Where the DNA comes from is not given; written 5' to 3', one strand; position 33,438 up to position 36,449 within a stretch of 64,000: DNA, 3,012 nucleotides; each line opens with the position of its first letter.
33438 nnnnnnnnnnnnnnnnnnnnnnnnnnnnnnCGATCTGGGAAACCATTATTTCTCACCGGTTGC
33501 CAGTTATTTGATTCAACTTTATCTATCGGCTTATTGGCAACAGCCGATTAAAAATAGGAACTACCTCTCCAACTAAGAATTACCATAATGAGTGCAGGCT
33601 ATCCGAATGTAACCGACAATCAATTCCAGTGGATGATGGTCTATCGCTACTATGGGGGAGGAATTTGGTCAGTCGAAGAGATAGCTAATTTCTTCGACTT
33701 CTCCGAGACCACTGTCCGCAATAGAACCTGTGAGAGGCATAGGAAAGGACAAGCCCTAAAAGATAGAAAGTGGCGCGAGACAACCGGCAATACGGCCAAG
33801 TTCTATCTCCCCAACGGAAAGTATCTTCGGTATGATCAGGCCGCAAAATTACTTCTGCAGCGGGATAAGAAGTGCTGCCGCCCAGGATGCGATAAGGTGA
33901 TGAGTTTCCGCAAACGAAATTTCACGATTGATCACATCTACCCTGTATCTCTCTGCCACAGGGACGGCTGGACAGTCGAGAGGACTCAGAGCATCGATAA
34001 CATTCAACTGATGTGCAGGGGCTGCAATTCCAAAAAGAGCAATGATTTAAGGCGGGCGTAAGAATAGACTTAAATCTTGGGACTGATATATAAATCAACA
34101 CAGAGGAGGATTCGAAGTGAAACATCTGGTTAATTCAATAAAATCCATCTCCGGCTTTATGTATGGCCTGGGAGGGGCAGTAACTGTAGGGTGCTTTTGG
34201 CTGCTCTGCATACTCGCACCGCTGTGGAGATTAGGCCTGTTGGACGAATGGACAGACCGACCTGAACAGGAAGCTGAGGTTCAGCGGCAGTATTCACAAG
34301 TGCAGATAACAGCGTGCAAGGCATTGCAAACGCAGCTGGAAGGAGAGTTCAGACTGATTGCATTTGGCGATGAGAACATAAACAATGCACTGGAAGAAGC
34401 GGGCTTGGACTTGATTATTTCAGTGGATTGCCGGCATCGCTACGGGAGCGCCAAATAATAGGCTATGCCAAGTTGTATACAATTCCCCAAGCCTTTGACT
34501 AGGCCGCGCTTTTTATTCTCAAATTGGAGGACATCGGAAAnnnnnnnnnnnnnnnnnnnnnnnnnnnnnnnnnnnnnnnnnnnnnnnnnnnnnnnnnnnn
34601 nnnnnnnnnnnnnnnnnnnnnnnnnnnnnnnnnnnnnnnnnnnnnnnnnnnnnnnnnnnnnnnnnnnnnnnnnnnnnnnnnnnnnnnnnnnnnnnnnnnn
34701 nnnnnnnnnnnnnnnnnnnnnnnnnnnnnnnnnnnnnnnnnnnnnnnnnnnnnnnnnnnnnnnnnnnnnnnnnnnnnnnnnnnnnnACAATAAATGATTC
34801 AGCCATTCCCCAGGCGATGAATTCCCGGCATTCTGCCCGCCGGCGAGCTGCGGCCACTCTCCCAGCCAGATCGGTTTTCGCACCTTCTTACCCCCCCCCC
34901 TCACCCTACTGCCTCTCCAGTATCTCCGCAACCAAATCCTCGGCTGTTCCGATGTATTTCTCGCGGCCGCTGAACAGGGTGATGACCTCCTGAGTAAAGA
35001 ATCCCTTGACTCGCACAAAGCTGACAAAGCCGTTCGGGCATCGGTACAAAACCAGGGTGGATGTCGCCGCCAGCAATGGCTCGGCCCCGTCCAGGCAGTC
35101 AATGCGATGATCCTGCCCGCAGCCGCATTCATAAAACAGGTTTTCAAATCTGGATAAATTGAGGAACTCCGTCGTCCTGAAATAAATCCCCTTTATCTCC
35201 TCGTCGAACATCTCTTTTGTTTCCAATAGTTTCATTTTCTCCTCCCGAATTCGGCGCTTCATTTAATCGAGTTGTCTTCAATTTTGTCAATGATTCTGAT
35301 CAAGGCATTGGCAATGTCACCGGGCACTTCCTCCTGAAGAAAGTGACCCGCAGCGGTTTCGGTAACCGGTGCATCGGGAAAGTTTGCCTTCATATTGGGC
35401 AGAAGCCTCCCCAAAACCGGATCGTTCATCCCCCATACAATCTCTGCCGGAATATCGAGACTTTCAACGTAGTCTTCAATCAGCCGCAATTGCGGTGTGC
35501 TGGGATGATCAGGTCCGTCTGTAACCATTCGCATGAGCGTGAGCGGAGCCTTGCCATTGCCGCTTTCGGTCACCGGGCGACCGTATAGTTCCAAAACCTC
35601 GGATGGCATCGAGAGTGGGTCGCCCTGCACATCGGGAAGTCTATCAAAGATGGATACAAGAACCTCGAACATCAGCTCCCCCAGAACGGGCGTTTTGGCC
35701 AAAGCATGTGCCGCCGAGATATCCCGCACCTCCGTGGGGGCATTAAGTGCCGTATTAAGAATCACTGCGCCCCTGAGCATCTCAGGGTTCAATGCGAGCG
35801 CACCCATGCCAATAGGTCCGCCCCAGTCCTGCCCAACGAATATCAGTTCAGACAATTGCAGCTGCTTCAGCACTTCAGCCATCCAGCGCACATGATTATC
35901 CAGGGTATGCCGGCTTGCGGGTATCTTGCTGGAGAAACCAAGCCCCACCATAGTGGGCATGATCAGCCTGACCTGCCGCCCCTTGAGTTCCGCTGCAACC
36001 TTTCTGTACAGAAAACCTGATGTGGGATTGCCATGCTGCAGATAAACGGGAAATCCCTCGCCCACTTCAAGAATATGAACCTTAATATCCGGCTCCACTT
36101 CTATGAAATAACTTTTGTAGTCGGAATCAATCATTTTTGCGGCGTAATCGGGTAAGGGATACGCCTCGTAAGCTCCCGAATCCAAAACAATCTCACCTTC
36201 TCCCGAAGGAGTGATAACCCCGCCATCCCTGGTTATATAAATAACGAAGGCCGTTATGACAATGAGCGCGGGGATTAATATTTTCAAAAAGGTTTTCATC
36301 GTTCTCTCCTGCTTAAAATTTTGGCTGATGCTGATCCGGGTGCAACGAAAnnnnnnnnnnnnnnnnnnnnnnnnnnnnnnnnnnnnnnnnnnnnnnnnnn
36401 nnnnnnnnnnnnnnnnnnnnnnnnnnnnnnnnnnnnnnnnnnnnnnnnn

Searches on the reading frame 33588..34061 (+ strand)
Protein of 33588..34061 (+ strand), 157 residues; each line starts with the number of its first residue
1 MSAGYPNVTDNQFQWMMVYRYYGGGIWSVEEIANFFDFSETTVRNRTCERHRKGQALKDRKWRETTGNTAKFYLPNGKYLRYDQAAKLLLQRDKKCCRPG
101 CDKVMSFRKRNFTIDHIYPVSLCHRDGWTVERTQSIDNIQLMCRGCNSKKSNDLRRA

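Call 25: search_protein_families(library=padloc, proteins=[window:33588-34061:+], max_evalue=0.001)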
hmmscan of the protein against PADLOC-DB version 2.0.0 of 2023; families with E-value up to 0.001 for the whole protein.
window:33588-34061:+ (157 aa): 1 family
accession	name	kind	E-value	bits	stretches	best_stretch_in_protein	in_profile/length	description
PDLC00315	PtuB1|PtuB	-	0.00014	19.8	1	77-152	13-78/227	Unknown function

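Call 65: search_protein_families(library=pfam, proteins=[window:33588-34061:+], max_evalue=0.01)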
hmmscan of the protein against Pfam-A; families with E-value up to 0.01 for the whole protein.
window:33588-34061:+ (157 aa): 3 families
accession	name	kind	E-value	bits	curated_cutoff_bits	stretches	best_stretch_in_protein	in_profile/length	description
PF01844.29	HNH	-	1.8e-07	31.7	21.4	1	101-152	4-46/47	HNH endonuclease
PF14279.12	HNH_5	-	2.1e-07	31.2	27.5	1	101-155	4-48/56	HNH endonuclease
PF13395.12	HNH_4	-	0.0057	17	22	0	110-153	16-51/54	HNH endonuclease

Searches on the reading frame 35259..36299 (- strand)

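Call 25: search_protein_families(library=padloc, proteins=[window:35259-36299:-], max_evalue=0.001)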
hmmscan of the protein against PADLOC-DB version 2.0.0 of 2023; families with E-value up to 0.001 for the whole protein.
window:35259-36299:- (346 aa): 0 families

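Call 65: search_protein_families(library=pfam, proteins=[window:35259-36299:-], max_evalue=0.01)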
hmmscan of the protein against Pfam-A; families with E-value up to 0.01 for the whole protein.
window:35259-36299:- (346 aa): 3 families
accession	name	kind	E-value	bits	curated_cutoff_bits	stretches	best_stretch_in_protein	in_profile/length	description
PF00561.26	Abhydrolase_1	-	1.4e-19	71.2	25.8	1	84-324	2-243/245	alpha/beta hydrolase fold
PF12697.13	Abhydrolase_6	-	5.3e-10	40.8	26.3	1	89-331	5-216/217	Alpha/beta hydrolase family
PF12146.15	Hydrolase_4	-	0.00013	21.8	27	1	85-215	7-139/239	Serine aminopeptidase, S33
